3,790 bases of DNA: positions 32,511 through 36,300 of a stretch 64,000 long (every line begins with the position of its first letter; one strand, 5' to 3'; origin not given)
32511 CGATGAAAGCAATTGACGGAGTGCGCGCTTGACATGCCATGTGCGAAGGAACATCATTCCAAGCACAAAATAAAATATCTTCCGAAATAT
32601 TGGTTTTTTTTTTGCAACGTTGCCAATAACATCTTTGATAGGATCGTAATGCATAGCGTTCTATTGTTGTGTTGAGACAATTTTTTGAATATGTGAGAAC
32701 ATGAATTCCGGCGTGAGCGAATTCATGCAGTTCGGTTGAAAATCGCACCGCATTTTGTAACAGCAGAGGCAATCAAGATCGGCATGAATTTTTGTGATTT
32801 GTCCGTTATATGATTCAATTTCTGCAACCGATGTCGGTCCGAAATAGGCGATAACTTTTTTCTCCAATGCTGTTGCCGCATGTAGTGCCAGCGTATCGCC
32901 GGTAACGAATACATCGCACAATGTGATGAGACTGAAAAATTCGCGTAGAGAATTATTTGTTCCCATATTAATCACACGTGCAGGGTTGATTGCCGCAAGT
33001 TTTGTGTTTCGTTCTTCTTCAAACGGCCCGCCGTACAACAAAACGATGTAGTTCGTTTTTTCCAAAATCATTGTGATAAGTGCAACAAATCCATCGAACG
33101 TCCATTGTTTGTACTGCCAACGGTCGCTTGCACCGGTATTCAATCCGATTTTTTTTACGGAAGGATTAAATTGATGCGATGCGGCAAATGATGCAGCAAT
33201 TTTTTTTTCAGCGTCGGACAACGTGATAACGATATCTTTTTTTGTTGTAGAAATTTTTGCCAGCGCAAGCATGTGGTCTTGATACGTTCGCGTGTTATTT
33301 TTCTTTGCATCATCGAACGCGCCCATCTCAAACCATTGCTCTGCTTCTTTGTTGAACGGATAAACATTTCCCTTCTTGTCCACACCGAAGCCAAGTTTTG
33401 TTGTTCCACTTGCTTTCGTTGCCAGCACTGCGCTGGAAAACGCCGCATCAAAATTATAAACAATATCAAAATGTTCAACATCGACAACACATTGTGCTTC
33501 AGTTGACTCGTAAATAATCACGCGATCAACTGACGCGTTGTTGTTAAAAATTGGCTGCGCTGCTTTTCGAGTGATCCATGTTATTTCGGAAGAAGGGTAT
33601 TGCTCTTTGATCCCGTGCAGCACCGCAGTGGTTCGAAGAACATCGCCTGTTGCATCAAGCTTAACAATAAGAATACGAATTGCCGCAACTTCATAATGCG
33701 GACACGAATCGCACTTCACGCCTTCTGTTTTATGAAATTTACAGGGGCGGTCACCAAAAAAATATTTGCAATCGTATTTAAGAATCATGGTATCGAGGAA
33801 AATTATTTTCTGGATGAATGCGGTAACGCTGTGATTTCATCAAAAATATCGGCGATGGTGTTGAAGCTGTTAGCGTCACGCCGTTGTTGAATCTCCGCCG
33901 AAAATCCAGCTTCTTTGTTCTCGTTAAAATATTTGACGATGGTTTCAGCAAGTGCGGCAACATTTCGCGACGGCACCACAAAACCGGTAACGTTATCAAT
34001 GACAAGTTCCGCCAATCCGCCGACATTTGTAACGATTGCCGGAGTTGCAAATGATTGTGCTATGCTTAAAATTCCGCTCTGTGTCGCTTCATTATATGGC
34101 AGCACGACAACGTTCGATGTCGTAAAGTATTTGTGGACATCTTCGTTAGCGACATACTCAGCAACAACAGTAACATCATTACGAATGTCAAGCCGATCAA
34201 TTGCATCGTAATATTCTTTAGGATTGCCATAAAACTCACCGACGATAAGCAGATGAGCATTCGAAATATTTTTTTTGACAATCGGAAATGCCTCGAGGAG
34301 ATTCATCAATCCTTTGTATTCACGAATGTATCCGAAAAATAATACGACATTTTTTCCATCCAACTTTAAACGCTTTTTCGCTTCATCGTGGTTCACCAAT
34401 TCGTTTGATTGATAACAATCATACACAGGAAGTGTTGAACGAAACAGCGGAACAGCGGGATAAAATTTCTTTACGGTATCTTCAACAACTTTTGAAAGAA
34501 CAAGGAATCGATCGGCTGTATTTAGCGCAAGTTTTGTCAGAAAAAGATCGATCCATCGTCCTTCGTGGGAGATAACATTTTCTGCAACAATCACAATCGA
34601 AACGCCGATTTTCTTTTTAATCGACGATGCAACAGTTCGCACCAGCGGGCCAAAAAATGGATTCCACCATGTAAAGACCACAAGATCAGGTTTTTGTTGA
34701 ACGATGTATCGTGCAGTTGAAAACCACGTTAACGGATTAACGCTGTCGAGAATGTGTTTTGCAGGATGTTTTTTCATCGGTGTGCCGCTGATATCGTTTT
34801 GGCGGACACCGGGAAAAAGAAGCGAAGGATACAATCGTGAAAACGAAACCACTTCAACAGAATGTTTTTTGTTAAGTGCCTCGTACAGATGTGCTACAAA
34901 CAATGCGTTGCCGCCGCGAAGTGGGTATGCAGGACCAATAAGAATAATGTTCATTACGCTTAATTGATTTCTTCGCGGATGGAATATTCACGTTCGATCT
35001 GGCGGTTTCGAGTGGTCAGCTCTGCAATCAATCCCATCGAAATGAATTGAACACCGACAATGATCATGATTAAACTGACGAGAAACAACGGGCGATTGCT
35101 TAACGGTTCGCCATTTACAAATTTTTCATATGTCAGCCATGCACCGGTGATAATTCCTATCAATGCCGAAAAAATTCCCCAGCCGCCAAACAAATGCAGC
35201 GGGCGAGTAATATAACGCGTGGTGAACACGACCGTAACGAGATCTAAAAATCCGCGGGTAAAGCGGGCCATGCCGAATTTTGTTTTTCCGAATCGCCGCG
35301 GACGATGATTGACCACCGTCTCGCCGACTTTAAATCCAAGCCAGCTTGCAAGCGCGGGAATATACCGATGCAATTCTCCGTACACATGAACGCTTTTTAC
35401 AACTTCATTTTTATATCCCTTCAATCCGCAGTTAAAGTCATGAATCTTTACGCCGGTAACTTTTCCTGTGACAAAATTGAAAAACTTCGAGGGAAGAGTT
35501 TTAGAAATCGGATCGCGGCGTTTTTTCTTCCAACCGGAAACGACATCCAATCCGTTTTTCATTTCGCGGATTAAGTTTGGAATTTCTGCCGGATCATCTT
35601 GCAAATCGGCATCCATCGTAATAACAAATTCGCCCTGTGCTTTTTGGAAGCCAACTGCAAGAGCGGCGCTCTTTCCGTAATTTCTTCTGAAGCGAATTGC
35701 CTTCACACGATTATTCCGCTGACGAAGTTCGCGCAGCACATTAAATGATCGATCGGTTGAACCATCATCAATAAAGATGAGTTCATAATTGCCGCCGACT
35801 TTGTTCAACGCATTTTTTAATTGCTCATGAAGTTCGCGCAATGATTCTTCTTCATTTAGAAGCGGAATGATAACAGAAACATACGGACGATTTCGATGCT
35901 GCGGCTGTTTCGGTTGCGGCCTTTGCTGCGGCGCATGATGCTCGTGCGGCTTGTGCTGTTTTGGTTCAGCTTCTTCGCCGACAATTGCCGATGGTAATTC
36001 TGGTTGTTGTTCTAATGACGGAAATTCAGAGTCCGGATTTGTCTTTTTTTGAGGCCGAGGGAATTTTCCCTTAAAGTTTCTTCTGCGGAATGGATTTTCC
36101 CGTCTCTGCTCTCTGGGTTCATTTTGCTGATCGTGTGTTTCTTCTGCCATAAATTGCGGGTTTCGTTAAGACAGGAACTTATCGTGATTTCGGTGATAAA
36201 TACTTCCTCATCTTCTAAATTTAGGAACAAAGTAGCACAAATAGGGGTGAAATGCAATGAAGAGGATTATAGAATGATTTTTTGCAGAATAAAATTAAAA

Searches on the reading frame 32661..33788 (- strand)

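Call 86: search_protein_families(library=pfam, max_evalue=0.001, proteins=[window:32661-33788:-])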
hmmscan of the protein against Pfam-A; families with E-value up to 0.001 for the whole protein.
window:32661-33788:- (375 aa): 1 family
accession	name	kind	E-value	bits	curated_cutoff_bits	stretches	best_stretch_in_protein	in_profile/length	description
PF01075.23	Glyco_transf_9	-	8.5e-24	84.6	22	1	105-351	11-244/247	Glycosyltransferase family 9 (heptosyltransferase)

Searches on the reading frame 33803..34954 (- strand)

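Call 86: search_protein_families(library=pfam, max_evalue=0.001, proteins=[window:33803-34954:-])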
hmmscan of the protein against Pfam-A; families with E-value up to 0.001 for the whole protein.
window:33803-34954:- (383 aa): 4 families
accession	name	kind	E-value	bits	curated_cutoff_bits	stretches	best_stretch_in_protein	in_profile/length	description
PF00534.26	Glycos_transf_1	-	7.6e-26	91.1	26.4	1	192-348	6-161/172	Glycosyl transferases group 1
PF13692.12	Glyco_trans_1_4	-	6.9e-25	88.4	27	1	202-343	2-140/142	Glycosyl transferases group 1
PF13579.12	Glyco_trans_4_4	-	0.0001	23.1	29.7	1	14-161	1-142/158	Glycosyl transferase 4-like domain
PF13439.12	Glyco_transf_4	-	0.00012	22.6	28.5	1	14-166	2-153/170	Glycosyltransferase Family 4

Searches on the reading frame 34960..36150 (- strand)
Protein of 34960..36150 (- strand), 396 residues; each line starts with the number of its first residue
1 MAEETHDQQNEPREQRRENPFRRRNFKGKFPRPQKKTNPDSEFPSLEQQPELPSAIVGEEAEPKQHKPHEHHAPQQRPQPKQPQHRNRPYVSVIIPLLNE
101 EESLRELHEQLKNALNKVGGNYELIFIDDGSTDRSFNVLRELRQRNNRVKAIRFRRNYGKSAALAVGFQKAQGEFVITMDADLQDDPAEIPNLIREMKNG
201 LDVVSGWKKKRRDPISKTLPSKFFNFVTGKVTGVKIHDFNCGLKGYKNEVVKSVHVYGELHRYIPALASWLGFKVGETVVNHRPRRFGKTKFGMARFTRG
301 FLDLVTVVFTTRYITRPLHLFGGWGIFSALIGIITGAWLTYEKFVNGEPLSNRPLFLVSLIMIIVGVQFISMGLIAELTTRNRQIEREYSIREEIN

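Call 30: search_protein_families(library=ncbifam, max_evalue=0.00001, proteins=[window:34960-36150:-])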
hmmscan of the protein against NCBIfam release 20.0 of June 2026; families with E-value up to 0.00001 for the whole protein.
window:34960-36150:- (396 aa): 18 families
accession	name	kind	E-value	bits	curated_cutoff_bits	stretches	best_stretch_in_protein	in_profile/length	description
NF007986.1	PRK10714.1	equivalog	2.9e-56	190.8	529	1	90-381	7-295/316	undecaprenyl-phosphate 4-deoxy-4-formamido-L-arabinose transferase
NF047588.1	GlcsyltransPgfSStrep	equivalog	2e-49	168.5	500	1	91-378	3-286/308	glycosyltransferase PgfS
TIGR03937.1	PgaC_IcaA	equivalog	2.4e-20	72.9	422.3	1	76-199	32-152/407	poly-beta-1,6-N-acetyl-D-glucosamine synthase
TIGR04182.1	glyco_TIGR04182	equivalog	5.7e-19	68.6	325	1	91-382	2-285/293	S-layer glycoprotein N-glycosyltransferase AglJ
NF007482.0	PRK10073.1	equivalog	4.3e-16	58.8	423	1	87-222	4-139/334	glycosyltransferase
TIGR03111.1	glyc2_xrt_Gpos1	hypoth_equivalog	5.6e-13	48.5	363.95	1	81-218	41-179/439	TIGR03111 family XrtG-associated glycosyltransferase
NF047683.1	TeichurnBiosyTuaG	equivalog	1e-12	48.3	400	1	86-195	3-109/252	teichuronic acid biosynthesis protein TuaG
TIGR03965.1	mycofact_glyco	equivalog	1.3e-12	47.4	280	1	86-196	71-178/467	mycofactocin biosynthesis glycosyltransferase MftF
NF041875.1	EPS_EpsD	equivalog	2.4e-11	43.6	370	1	91-189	1-96/325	exopolysaccharide biosynthesis glycosyltransferase EpsD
NF041391.1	DPhHxTase_Halo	equivalog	3.7e-11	42.4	375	1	99-256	5-155/213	dolichyl-phosphate hexose transferase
TIGR04283.1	glyco_like_mftF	equivalog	5.3e-11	42.5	182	1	91-185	1-85/221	TIGR04283 family arsenosugar biosynthesis glycosyltransferase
NF010496.0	PRK13915.1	equivalog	1e-09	37.9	262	1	84-194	26-139/307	glucosyl-3-phosphoglycerate synthase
TIGR04242.1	nodulat_NodC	equivalog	1.5e-09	37.3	550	1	81-199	40-158/395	chitooligosaccharide synthase NodC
NF045692.1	OglycostaseCruG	equivalog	3.4e-09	36.1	600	1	79-205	31-161/386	2'-O-glycosyltransferase CruG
NF053739.1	GlytfEpsEBac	equivalog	6.2e-09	35.2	450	1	89-182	1-92/265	glycosyltransferase EpsE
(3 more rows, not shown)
